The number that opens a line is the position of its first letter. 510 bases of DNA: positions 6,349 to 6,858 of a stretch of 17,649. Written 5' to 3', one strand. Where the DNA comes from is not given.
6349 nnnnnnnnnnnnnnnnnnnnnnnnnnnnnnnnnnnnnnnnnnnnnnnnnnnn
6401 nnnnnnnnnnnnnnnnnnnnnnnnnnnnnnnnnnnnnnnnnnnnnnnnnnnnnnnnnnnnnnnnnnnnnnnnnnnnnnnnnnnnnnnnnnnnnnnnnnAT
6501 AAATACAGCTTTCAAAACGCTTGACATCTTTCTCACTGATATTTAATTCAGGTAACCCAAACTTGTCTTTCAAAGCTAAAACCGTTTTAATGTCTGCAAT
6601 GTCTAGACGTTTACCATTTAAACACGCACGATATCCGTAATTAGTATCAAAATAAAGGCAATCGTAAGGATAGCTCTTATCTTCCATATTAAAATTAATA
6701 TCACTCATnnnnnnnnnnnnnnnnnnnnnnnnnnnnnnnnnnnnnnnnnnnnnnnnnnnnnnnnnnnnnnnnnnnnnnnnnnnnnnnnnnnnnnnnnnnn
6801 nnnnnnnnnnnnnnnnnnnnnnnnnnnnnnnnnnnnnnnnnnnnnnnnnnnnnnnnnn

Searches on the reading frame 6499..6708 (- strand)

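Call 27: search_protein_families(library=pfam, proteins=[window:6499-6708:-], max_evalue=0.1)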
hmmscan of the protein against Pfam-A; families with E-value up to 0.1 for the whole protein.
window:6499-6708:- (70 aa): 1 family
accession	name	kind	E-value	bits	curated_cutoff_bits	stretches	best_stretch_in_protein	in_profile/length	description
PF20821.2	C1_PlyCB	-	1.6e-06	28.4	30.5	1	23-63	20-58/65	Streptococcus virus C1, PlyCB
